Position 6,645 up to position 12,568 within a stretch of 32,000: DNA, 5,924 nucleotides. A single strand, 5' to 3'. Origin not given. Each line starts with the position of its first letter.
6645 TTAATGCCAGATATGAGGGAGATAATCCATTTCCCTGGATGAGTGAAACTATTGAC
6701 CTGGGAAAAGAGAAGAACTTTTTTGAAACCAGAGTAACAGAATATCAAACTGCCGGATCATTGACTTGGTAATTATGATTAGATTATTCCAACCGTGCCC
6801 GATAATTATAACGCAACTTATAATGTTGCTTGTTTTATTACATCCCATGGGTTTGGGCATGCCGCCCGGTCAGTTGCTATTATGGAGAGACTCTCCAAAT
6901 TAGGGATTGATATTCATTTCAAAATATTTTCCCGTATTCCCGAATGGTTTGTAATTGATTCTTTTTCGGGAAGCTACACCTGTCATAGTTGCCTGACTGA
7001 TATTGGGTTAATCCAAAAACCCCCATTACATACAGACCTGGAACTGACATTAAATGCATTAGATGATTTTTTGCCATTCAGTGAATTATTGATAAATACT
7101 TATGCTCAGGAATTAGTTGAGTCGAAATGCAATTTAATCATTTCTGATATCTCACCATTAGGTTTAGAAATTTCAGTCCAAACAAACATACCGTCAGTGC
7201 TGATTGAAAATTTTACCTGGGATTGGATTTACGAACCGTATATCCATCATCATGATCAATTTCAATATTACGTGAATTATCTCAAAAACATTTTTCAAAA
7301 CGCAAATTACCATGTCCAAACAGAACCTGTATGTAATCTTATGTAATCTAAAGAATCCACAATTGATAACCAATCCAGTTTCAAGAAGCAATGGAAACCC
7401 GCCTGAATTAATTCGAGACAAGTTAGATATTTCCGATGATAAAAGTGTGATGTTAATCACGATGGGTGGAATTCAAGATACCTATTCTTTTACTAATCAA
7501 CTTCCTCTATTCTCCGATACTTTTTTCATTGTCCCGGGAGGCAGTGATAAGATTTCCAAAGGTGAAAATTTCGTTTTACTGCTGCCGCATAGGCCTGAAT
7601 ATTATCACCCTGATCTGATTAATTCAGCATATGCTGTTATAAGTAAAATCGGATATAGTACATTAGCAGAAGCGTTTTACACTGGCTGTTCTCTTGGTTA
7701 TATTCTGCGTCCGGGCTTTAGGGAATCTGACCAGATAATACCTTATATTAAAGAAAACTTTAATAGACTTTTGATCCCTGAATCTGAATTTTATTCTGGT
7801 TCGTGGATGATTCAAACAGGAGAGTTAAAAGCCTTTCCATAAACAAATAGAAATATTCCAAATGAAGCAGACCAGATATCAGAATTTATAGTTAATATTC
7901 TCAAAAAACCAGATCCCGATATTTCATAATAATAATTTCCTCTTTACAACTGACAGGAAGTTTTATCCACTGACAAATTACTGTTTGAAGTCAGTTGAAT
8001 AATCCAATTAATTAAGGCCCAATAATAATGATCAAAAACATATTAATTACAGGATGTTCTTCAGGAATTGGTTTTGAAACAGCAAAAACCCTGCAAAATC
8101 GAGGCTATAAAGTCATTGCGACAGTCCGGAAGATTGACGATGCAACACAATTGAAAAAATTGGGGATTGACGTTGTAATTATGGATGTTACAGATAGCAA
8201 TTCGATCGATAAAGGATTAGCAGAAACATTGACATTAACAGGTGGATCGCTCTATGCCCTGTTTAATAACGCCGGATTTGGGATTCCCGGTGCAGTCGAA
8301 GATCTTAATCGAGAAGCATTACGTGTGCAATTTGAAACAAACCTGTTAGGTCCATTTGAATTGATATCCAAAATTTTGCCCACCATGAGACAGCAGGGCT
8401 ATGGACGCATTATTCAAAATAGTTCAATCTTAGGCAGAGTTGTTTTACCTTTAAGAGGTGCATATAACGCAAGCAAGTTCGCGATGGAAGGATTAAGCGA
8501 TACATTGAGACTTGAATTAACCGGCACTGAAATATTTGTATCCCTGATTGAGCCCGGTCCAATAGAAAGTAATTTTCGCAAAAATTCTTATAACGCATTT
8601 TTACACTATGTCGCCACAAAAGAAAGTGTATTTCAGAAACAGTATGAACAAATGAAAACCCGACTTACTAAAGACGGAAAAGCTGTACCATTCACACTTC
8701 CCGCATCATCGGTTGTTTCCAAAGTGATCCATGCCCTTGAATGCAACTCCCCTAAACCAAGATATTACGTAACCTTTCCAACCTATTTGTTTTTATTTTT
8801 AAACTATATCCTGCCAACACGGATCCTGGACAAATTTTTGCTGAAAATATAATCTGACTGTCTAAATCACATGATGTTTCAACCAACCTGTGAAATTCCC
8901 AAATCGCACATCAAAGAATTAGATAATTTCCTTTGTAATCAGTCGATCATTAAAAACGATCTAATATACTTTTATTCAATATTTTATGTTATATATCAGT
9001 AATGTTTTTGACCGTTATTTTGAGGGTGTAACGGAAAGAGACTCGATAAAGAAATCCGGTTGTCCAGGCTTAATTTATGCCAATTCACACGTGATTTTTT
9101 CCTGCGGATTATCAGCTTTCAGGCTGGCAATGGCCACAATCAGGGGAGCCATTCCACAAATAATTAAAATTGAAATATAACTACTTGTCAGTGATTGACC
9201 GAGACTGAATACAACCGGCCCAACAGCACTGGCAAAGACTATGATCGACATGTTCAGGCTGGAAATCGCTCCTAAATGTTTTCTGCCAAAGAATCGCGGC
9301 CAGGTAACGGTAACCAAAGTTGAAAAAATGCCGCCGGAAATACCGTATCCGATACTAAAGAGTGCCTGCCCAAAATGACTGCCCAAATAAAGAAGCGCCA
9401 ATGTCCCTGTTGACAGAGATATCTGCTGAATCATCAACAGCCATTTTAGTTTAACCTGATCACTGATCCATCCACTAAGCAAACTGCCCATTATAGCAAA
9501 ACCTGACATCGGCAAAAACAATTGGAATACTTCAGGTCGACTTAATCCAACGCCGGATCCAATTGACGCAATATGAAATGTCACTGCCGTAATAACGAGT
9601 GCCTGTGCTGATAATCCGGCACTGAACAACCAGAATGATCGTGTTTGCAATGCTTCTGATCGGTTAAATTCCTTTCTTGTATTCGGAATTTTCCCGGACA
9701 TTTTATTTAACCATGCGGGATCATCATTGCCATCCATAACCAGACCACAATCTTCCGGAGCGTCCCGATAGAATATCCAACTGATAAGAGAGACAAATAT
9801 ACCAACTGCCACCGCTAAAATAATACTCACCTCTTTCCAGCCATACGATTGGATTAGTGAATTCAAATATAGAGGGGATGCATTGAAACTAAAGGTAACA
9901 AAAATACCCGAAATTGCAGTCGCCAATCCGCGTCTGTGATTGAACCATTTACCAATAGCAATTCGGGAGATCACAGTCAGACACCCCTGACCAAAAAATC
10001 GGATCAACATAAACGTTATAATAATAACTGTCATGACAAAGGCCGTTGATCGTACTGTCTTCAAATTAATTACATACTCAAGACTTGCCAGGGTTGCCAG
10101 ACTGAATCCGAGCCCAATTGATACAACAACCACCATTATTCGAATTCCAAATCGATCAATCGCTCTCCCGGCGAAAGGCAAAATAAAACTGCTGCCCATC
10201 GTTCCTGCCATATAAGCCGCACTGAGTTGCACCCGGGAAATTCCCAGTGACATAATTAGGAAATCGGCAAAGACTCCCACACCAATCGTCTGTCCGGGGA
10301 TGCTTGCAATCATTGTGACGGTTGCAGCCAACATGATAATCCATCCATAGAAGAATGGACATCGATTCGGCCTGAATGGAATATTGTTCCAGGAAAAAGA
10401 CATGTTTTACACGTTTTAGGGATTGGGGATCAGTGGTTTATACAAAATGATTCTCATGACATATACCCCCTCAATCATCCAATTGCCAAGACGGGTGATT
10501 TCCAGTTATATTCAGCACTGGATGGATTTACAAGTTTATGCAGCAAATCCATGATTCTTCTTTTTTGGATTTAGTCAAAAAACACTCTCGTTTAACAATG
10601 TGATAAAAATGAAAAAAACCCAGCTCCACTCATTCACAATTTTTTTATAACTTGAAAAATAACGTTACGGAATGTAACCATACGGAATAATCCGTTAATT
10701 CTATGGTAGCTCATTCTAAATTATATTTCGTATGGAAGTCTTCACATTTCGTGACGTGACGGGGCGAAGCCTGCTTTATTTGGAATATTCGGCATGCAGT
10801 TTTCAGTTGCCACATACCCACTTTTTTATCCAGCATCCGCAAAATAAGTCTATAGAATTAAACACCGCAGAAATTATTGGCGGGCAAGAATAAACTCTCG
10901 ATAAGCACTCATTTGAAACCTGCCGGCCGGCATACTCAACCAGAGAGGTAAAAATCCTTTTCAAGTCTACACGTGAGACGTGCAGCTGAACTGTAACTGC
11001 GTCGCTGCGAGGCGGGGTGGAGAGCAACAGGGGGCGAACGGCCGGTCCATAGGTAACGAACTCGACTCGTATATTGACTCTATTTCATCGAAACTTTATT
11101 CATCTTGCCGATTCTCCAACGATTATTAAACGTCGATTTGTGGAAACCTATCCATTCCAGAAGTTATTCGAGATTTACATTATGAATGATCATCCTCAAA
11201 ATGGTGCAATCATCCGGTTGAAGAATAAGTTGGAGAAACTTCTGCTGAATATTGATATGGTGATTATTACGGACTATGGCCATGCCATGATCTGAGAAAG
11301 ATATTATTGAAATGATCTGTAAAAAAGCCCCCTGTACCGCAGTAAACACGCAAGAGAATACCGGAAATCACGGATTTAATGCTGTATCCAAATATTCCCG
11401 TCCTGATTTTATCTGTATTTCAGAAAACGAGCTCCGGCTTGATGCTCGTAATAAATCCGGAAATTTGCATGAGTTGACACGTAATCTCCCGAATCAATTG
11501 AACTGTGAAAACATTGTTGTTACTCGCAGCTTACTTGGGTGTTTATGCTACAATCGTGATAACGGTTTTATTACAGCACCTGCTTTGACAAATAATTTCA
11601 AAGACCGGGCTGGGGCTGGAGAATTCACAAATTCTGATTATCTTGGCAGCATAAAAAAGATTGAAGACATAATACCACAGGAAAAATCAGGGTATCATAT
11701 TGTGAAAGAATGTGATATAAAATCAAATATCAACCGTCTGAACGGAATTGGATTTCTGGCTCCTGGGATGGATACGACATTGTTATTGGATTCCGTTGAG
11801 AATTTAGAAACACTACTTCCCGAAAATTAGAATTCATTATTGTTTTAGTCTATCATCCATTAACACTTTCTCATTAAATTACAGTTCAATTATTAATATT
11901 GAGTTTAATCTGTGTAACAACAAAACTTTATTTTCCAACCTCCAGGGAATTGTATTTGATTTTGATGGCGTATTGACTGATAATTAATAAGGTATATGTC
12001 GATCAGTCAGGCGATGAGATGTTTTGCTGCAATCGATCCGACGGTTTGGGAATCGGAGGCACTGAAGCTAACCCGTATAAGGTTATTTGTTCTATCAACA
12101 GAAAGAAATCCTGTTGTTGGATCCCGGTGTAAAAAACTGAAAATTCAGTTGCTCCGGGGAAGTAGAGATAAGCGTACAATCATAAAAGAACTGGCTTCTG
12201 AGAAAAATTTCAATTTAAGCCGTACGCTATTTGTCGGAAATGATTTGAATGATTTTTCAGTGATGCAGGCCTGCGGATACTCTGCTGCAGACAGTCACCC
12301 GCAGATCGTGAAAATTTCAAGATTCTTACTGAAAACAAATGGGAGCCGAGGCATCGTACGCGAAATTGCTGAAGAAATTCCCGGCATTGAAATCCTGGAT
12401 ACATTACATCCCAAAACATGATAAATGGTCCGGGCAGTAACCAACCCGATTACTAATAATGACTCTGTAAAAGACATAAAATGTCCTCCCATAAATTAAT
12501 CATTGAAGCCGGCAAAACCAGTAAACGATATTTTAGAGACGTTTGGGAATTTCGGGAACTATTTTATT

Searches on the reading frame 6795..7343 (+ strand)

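Call 30: search_protein_families(library=pfam, proteins=[window:6795-7343:+], max_evalue=0.01)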
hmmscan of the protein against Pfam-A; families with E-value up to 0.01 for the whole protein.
window:6795-7343:+ (183 aa): 1 family
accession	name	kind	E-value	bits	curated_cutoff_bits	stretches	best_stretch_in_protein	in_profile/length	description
PF13528.12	Glyco_trans_1_3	-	0.0083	15.8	25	0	16-140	8-124/322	Glycosyl transferase family 1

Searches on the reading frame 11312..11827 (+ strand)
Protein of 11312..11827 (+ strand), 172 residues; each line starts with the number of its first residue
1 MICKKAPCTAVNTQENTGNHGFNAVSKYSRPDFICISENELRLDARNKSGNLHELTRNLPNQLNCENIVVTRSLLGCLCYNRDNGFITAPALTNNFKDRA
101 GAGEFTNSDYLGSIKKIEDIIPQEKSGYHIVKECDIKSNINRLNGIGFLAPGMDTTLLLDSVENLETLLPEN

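Call 30: search_protein_families(library=pfam, proteins=[window:11312-11827:+], max_evalue=0.01)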
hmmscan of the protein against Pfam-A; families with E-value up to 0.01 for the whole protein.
window:11312-11827:+ (172 aa): 1 family
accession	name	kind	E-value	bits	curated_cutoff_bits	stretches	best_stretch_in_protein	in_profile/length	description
PF00294.29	PfkB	-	0.0019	18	25.8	1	29-103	182-258/302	pfkB family carbohydrate kinase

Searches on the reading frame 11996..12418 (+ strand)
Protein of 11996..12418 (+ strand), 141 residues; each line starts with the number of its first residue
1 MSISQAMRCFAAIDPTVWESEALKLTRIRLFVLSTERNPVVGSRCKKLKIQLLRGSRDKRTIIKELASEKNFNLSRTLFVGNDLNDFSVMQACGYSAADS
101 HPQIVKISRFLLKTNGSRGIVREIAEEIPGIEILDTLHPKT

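Call 30: search_protein_families(library=pfam, proteins=[window:11996-12418:+], max_evalue=0.01)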
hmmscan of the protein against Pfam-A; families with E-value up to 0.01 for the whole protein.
window:11996-12418:+ (141 aa): 1 family
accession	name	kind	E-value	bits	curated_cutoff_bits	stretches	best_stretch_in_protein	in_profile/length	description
PF08282.18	Hydrolase_3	-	3.1e-08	34.1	20.9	1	49-124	178-255/255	haloacid dehalogenase-like hydrolase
